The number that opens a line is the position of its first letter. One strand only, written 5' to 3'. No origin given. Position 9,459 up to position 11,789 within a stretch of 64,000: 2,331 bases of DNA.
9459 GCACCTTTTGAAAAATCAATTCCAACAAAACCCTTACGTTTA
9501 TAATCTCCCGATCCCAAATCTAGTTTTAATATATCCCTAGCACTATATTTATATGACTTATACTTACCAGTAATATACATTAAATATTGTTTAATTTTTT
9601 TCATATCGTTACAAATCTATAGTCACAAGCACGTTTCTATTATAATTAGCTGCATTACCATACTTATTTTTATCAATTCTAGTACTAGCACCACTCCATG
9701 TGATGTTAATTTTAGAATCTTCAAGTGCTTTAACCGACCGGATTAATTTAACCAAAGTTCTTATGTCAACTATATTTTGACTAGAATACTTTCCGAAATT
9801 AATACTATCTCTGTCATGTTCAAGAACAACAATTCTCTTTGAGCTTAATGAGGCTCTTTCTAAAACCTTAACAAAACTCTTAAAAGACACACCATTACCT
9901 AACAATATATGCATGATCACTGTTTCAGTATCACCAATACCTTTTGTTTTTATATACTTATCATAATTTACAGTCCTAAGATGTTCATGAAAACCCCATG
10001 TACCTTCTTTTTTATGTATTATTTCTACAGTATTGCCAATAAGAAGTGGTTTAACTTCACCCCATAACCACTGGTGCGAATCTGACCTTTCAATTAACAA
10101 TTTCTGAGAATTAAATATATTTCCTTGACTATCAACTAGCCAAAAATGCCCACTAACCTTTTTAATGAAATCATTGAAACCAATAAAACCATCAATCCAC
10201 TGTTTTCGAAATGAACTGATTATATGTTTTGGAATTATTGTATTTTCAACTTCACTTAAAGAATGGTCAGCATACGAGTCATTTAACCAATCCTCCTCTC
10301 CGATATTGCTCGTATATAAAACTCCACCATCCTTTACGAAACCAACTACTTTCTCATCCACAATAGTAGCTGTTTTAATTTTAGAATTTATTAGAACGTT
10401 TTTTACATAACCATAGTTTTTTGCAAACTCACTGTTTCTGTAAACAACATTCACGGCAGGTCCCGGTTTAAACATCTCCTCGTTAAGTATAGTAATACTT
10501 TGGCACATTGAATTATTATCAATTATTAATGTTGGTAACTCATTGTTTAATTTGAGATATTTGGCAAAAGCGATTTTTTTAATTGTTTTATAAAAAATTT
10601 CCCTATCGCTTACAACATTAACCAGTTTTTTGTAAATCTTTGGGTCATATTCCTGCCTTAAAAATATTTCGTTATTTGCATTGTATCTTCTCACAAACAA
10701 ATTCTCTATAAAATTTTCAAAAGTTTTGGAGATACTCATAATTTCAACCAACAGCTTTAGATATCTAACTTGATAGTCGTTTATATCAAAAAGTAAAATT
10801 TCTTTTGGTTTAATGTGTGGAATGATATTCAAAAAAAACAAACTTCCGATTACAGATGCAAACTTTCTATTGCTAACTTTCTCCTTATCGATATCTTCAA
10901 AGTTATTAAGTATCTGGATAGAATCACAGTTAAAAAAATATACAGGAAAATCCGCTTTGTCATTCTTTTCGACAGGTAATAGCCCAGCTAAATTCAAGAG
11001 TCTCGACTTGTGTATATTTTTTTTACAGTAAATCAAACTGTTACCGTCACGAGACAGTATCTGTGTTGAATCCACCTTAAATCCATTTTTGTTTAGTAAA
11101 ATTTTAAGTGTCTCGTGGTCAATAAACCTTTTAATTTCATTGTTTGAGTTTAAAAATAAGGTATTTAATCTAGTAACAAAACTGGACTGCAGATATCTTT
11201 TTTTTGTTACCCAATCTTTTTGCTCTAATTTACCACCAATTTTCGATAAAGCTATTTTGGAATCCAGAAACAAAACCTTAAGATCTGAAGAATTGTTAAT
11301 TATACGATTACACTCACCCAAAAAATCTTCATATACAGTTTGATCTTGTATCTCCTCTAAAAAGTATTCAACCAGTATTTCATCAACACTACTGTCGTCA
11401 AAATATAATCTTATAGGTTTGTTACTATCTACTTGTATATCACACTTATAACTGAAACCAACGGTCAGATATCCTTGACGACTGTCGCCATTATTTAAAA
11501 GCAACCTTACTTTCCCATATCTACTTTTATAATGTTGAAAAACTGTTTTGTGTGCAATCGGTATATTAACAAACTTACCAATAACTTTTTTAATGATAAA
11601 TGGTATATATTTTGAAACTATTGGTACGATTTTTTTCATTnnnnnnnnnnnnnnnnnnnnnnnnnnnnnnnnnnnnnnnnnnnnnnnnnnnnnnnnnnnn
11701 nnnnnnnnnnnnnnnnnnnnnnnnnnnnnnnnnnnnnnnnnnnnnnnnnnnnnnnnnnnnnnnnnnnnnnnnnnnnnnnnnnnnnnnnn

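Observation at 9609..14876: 676-aa protein I could not assign, in an operon with a Wzt that carries a glycan-binding-type C-terminal domain; candidate chain-length/terminator module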

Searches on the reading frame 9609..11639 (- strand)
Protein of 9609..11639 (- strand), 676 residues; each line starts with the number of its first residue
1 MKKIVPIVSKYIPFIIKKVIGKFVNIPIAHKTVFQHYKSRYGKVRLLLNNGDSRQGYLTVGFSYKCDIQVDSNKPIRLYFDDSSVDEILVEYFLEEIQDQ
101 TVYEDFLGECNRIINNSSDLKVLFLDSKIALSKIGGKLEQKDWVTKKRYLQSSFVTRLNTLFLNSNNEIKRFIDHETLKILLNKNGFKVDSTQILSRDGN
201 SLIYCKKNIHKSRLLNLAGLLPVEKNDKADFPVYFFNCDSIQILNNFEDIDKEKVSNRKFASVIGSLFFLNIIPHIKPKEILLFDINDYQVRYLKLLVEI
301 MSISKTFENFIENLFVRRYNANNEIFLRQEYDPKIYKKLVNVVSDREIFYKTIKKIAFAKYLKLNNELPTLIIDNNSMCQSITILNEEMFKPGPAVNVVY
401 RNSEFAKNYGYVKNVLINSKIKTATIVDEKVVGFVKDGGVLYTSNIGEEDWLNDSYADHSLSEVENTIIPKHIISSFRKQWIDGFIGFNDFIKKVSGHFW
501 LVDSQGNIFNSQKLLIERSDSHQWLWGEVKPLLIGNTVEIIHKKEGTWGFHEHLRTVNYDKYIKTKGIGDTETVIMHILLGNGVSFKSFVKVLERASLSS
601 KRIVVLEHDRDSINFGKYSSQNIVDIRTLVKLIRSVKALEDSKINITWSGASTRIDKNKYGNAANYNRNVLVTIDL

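Call 4: search_protein_families(library=pfam, proteins=[window:9609-11639:-], max_evalue=0.01)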
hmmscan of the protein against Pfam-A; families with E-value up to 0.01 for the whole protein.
window:9609-11639:- (676 aa): 0 families

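Call 5: search_protein_families(library=ncbifam, proteins=[window:9609-11639:-], max_evalue=0.01)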
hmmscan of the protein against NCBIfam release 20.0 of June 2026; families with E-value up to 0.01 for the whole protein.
window:9609-11639:- (676 aa): 0 families

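Call 6: find_homologous_proteins(query=window:9609-11639:-, max_evalue=0.001)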
Query window:9609-11639:- (676 aa): 12 proteins with E <= 0.001 among 8000 candidates.
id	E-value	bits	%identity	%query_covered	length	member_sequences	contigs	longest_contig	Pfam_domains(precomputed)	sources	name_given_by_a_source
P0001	0.0e+0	1501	100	100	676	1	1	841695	-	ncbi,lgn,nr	ncbi:MAG: hypothetical protein QY322_01600 [bacterium]|nr:MAG: hypothetical protein QY322_01600 [bac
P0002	0.0e+0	1302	84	100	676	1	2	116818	-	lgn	-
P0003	0.0e+0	1236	81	100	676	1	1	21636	-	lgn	-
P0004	3.7e-274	929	60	100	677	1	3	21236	-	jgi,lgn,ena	-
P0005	7.0e-255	866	56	100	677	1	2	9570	-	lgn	-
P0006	3.5e-248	843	55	100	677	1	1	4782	-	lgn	-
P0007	3.6e-235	800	54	100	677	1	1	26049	-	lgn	-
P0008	4.8e-177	608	44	100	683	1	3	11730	-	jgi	jgi:predicted SAM-dependent methyltransferase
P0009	7.7e-170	585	43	99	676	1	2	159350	-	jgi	jgi:hypothetical protein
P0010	3.1e-166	573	42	97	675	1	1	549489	-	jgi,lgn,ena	-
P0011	6.3e-162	558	40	100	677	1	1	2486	-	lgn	-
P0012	6.5e-112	393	35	100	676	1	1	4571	-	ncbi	-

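Call 7: search_solved_structures(query=window:9609-11639:-, max_evalue=10)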
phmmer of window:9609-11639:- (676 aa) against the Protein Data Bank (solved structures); distinct sequences matched with E-value up to 10: 0.

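Call 16: find_encoding_contigs(protein=P0010, flank=10000, max_places=2)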
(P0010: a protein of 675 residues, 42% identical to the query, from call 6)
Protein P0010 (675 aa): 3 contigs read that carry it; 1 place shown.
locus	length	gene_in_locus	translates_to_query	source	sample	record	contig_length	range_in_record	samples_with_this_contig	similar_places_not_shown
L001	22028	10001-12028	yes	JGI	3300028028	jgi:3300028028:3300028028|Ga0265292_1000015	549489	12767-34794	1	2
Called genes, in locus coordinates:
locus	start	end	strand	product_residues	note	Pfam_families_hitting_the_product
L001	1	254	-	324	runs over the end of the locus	PF01408:GFO_IDH_MocA, PF22685:Gal80p_C-like (faint), PF02894:GFO_IDH_MocA_C, PF22725:GFO_IDH_MocA_C3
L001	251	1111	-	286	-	PF00106:adh_short, PF08643:DUF1776 (faint), PF08659:KR, PF01370:Epimerase, PF02719:Polysacc_synt_2, PF13561:adh_short_C2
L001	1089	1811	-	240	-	PF00483:NTP_transferase, PF12804:NTP_transf_3 (weak)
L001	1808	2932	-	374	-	PF01073:3Beta_HSD, PF01370:Epimerase, PF05368:NmrA (weak), PF07993:NAD_binding_4, PF13460:NAD_binding_10 (weak), PF16363:GDP_Man_Dehyd, PF01370:Epimerase, PF16363:GDP_Man_Dehyd, +2 more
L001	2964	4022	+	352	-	PF00535:Glycos_transf_2, PF10111:Glyco_tranf_2_2 (weak)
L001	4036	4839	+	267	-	PF02475:TRM5-TYW2_MTfase (weak), PF05575:V_cholerae_RfbT, PF05050:Methyltransf_21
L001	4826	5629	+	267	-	PF00535:Glycos_transf_2, PF10111:Glyco_tranf_2_2, PF13641:Glyco_tranf_2_3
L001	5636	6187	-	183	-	PF13489:Methyltransf_23, PF07021:MetW, PF13847:Methyltransf_31 (weak), PF13649:Methyltransf_25, PF08241:Methyltransf_11, PF08242:Methyltransf_12 (weak)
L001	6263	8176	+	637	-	-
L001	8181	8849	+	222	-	PF05050:Methyltransf_21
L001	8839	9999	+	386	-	PF09587:PGA_cap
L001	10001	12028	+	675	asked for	-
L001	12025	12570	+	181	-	-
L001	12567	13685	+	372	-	PF13524:Glyco_trans_1_2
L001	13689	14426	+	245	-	PF13489:Methyltransf_23, PF07021:MetW (weak), PF13847:Methyltransf_31, PF08241:Methyltransf_11, PF08242:Methyltransf_12, PF13649:Methyltransf_25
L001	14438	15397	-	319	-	PF08003:Methyltransf_9 (faint), PF13489:Methyltransf_23, PF13649:Methyltransf_25, PF13847:Methyltransf_31, PF08241:Methyltransf_11, PF08242:Methyltransf_12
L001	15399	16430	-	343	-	PF00535:Glycos_transf_2, PF13641:Glyco_tranf_2_3 (weak)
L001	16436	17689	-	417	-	PF13304:AAA_21 (faint), PF00005:ABC_tran, PF14524:Wzt_C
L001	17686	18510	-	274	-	PF01061:ABC2_membrane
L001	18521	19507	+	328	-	-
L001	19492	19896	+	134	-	PF05523:FdtA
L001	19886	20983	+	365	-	PF00266:Aminotran_5, PF01041:DegT_DnrJ_EryC1, PF01212:Beta_elim_lyase (weak)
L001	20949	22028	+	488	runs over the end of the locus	PF13231:PMT_2 (weak)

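Call 17: find_encoding_contigs(protein=P0009, flank=10000, max_places=2)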
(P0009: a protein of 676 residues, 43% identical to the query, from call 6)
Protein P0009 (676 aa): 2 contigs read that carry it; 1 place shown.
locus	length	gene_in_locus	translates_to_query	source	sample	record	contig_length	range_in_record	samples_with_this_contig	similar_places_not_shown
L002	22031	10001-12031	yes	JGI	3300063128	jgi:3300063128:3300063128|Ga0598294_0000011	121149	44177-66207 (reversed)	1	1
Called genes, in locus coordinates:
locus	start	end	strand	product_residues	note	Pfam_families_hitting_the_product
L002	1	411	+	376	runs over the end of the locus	PF01073:3Beta_HSD, PF01370:Epimerase, PF02719:Polysacc_synt_2 (weak), PF07993:NAD_binding_4, PF13460:NAD_binding_10 (faint), PF16363:GDP_Man_Dehyd, PF01370:Epimerase, PF16363:GDP_Man_Dehyd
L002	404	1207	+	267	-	PF00535:Glycos_transf_2, PF10111:Glyco_tranf_2_2, PF13641:Glyco_tranf_2_3 (weak)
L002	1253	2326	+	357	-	PF00535:Glycos_transf_2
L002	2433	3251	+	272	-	PF05575:V_cholerae_RfbT, PF02475:TRM5-TYW2_MTfase (weak), PF05050:Methyltransf_21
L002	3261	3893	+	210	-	-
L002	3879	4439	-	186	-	PF13489:Methyltransf_23 (weak), PF08241:Methyltransf_11 (weak), PF13649:Methyltransf_25 (weak)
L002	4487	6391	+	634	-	-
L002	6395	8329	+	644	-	-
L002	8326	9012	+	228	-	-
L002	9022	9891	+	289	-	PF00535:Glycos_transf_2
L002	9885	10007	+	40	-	-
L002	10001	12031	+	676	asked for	-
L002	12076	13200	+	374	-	PF13524:Glyco_trans_1_2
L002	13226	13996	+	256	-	PF13489:Methyltransf_23 (weak), PF13847:Methyltransf_31, PF08241:Methyltransf_11, PF08242:Methyltransf_12, PF13649:Methyltransf_25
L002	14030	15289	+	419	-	PF00534:Glycos_transf_1, PF13692:Glyco_trans_1_4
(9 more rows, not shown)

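Call 18: search_protein_representatives(alignment_id=A1)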
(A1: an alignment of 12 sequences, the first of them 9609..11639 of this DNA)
Query: 12 sequences, 676 profile positions. Proteins with E-value up to 0.001 (for the whole library): 394; up to 1e-10: 91; up to 1e-30: 15. The best 150 are listed.
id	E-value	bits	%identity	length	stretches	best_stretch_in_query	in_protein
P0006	0.0e+00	1118.0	-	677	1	1-676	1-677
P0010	4.8e-295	996.7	-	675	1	2-676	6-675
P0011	7.1e-295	996.1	-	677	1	1-676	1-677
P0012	6.1e-257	870.7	-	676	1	1-676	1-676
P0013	3.2e-247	838.6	-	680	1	3-675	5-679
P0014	9.8e-217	737.9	-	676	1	3-676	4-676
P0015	1.4e-212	724.1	-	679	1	5-676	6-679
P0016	7.4e-180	616.0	-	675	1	4-676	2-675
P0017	1.3e-149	516.0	-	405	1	267-676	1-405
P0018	6.0e-133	461.0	-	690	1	78-676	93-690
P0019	4.0e-113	395.5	-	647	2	218-675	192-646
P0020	5.0e-60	220.0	-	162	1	516-676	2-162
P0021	2.0e-32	128.8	-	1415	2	507-647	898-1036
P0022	1.9e-31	125.5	-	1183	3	510-640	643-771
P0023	4.3e-31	124.4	-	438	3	518-632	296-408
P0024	3.9e-29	117.9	-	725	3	518-633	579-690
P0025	1.1e-28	116.4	-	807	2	520-646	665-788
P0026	1.3e-28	116.2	-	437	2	524-615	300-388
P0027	2.0e-28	115.5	-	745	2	511-616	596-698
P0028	2.1e-28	115.5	-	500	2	472-628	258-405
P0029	3.2e-28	114.9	-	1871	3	516-650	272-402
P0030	4.9e-28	114.3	-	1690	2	522-634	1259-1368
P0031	5.1e-28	114.2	-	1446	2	468-646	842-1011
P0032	6.9e-28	113.8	-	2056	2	511-624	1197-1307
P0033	4.9e-27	111.0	-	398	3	513-619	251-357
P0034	1.8e-26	109.1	-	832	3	190-357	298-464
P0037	1.0e-25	106.6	-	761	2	520-615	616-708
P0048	7.4e-22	93.9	-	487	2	233-342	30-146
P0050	5.3e-21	91.0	-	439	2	233-392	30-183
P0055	1.7e-18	82.7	-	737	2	519-617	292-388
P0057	2.2e-18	82.4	-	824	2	508-615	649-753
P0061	7.5e-17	77.3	-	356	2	522-631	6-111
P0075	1.7e-13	66.2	-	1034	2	232-329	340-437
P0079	3.4e-13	65.2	-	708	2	521-619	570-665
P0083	9.0e-13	63.8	-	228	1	29-197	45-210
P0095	3.8e-11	58.4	-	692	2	517-612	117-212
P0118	9.5e-10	53.8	-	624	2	522-614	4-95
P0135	6.0e-09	51.2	-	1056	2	258-321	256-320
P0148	2.6e-08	49.1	-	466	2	559-617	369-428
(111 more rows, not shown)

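Call 19: search_protein_families(library=pfam, proteins=[P0023, P0026, P0028, P0033, P0048, P0050, P0061, P0083, P0024, P0034], max_evalue=0.01)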
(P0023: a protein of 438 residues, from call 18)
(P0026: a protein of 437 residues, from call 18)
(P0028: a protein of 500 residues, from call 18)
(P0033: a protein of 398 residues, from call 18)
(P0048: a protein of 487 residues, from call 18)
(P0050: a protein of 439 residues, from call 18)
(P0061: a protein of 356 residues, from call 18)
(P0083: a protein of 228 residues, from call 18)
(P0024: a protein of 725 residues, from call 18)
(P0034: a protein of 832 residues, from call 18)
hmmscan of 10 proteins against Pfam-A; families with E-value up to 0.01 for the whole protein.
P0023 (438 aa): 1 family
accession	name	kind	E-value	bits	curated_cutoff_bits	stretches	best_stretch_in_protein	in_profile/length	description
PF25046.1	DUF7790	-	0.0061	16.4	23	0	45-102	27-84/272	Domain of unknown function (DUF7790)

P0026 (437 aa): 0 families

P0028 (500 aa): 1 family
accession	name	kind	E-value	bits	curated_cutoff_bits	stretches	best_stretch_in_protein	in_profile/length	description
PF25046.1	DUF7790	-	0.00027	20.9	23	0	62-104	38-80/272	Domain of unknown function (DUF7790)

P0033 (398 aa): 0 families

P0048 (487 aa): 1 family
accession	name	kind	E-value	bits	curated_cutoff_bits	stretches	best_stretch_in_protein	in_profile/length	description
PF25046.1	DUF7790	-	8.5e-05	22.5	23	1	53-223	17-147/272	Domain of unknown function (DUF7790)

P0050 (439 aa): 0 families

P0061 (356 aa): 0 families

P0083 (228 aa): 5 families
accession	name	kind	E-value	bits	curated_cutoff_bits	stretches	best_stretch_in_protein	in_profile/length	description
PF08241.18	Methyltransf_11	-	6.1e-10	40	21.2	1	87-134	50-94/95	Methyltransferase domain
PF13489.12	Methyltransf_23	-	8.3e-10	39.1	27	1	94-204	77-163/164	Methyltransferase domain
PF13649.12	Methyltransf_25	-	2.4e-06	28.6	27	1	88-131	55-97/97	Methyltransferase domain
PF08242.18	Methyltransf_12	-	0.00058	21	30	1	92-133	64-98/98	Methyltransferase domain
PF13847.12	Methyltransf_31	-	0.0016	18.6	27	1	87-150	62-125/145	Methyltransferase domain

P0024 (725 aa): 5 families
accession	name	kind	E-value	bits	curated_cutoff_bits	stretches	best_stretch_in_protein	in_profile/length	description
PF08242.18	Methyltransf_12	-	2e-06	28.9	30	1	134-228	2-98/98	Methyltransferase domain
PF13489.12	Methyltransf_23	-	4.6e-06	26.9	27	1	131-230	25-116/164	Methyltransferase domain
PF08241.18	Methyltransf_11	-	1.1e-05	26.5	21.2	1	134-229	2-94/95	Methyltransferase domain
PF13847.12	Methyltransf_31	-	3.7e-05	23.9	27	1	131-232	6-111/145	Methyltransferase domain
PF13649.12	Methyltransf_25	-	0.0018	19.3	27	0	132-226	1-97/97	Methyltransferase domain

P0034 (832 aa): 1 family
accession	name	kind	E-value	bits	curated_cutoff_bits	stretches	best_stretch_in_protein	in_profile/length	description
PF13524.12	Glyco_trans_1_2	-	1.7e-06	28.4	25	1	225-303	64-142/144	Glycosyl transferase-like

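Call 20: find_homologous_proteins(query=A1, max_evalue=0.00001)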
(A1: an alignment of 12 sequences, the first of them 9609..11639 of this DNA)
Query A1 (12 sequences) (676 aa, profile of the alignment): 12 proteins with E <= 0.00001 among 8000 candidates.
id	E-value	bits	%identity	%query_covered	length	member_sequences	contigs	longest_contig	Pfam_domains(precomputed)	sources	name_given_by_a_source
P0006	0.0e+0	1118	55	100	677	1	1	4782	-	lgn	-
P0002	0.0e+0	1118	84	100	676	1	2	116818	-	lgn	-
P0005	0.0e+0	1117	56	100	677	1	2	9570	-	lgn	-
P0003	0.0e+0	1117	81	100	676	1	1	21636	-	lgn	-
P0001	0.0e+0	1114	100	100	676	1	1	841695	-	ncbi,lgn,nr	ncbi:MAG: hypothetical protein QY322_01600 [bacterium]|nr:MAG: hypothetical protein QY322_01600 [bac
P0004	0.0e+0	1092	60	100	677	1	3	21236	-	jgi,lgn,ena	-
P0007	0.0e+0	1078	54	100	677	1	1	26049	-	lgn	-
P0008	0.0e+0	1029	44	100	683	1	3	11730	-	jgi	jgi:predicted SAM-dependent methyltransferase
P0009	0.0e+0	1012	43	99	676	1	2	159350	-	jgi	jgi:hypothetical protein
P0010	1.5e-294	997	42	97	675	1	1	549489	-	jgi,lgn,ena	-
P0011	2.2e-294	996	40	100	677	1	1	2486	-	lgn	-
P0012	1.9e-256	871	35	100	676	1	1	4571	-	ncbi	-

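Call 23: search_protein_families(library=pfam, alignment_id=A2, max_evalue=1)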
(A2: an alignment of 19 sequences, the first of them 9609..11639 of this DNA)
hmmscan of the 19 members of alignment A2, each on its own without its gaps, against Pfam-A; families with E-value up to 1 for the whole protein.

A. member 1, window:9609-11639:- (676 aa): 1 family
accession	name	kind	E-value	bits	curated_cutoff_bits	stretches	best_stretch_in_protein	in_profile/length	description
PF19991.5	HMA_2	-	0.24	11.8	30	0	550-585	97-132/154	Heavy metal associated domain 2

B. families by the number of members that match (of 19 scanned): 21 families
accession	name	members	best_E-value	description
PF08241.18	Methyltransf_11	6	0.00019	Methyltransferase domain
PF13847.12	Methyltransf_31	3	0.00015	Methyltransferase domain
PF25046.1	DUF7790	3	0.00045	Domain of unknown function (DUF7790)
PF18061.6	CRISPR_Cas9_WED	2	0.0031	CRISPR-Cas9 WED domain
PF03965.22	Penicillinase_R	2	0.024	Penicillinase repressor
PF13649.12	Methyltransf_25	2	0.049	Methyltransferase domain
PF01209.24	Ubie_methyltran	2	0.098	ubiE/COQ5 methyltransferase family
PF03564.21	DUF1759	1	0.012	Protein of unknown function (DUF1759)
PF17024.10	DMAP1_like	1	0.027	Putative DMAP1-like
PF08706.16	D5_N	1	0.045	D5 N terminal like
PF00407.25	Bet_v_1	1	0.054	Pathogenesis-related protein Bet v 1 family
PF00362.24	Integrin_beta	1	0.064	Integrin beta chain VWA domain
PF16064.11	DUF4806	1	0.065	Domain of unknown function (DUF4806)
PF13518.12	HTH_28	1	0.072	Helix-turn-helix domain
PF15899.11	BNR_6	1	0.088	BNR-Asp box repeat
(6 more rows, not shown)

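Call 24: find_encoding_contigs(protein=P0008, flank=10000, max_places=2)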
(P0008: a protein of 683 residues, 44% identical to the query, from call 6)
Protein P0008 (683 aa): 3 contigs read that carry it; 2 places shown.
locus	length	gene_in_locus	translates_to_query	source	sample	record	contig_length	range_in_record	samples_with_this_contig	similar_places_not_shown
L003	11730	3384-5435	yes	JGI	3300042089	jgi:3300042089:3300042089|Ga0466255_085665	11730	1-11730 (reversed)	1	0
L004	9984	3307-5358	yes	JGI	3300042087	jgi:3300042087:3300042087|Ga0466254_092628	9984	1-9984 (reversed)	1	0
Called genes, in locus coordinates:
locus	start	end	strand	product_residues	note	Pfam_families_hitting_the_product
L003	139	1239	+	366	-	PF00005:ABC_tran, PF14524:Wzt_C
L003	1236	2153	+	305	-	PF05575:V_cholerae_RfbT (weak), PF05050:Methyltransf_21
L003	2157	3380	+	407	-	PF09587:PGA_cap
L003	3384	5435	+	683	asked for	-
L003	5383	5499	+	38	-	-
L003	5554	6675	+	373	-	PF13524:Glyco_trans_1_2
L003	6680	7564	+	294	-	PF05050:Methyltransf_21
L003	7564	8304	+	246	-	-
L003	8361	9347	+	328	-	PF01522:Polysacc_deac_1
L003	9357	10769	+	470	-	PF13439:Glyco_transf_4, PF00534:Glycos_transf_1, PF13692:Glyco_trans_1_4, PF13524:Glyco_trans_1_2 (faint)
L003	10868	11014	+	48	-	-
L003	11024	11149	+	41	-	-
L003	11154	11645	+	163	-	PF01909:NTP_transf_2 (weak), PF18765:Polbeta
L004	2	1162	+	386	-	?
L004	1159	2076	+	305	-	PF05575:V_cholerae_RfbT (weak), PF05050:Methyltransf_21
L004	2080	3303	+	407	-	PF09587:PGA_cap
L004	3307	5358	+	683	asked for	-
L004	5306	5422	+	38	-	-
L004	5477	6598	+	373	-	PF13524:Glyco_trans_1_2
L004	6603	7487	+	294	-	PF05050:Methyltransf_21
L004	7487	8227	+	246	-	-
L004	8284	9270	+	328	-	PF01522:Polysacc_deac_1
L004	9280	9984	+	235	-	?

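Call 25: find_encoding_contigs(protein=P0007, flank=10000, max_places=1)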
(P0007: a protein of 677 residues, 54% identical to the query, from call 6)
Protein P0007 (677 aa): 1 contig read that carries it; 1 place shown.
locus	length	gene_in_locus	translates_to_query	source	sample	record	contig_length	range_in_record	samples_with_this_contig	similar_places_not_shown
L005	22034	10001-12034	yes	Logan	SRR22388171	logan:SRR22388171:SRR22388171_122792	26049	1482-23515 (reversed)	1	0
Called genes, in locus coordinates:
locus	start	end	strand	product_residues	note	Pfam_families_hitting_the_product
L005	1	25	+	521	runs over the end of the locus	-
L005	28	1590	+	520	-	PF13231:PMT_2 (weak)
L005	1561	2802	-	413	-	PF00535:Glycos_transf_2, PF10111:Glyco_tranf_2_2 (weak), PF13641:Glyco_tranf_2_3 (weak)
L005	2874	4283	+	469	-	PF02310:B12-binding, PF04055:Radical_SAM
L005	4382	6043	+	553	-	PF02310:B12-binding, PF04055:Radical_SAM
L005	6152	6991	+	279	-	PF01061:ABC2_membrane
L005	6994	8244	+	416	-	PF00005:ABC_tran, PF14524:Wzt_C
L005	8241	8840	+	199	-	PF13578:Methyltransf_24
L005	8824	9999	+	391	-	PF09587:PGA_cap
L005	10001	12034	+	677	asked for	-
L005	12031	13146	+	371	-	PF13524:Glyco_trans_1_2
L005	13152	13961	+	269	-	PF13489:Methyltransf_23, PF07021:MetW (weak), PF13847:Methyltransf_31 (weak), PF08241:Methyltransf_11, PF08242:Methyltransf_12, PF13649:Methyltransf_25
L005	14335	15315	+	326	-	PF13489:Methyltransf_23, PF07021:MetW (weak), PF13649:Methyltransf_25 (weak), PF13847:Methyltransf_31, PF08241:Methyltransf_11, PF08242:Methyltransf_12 (weak)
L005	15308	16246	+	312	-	PF00535:Glycos_transf_2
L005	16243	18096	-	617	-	-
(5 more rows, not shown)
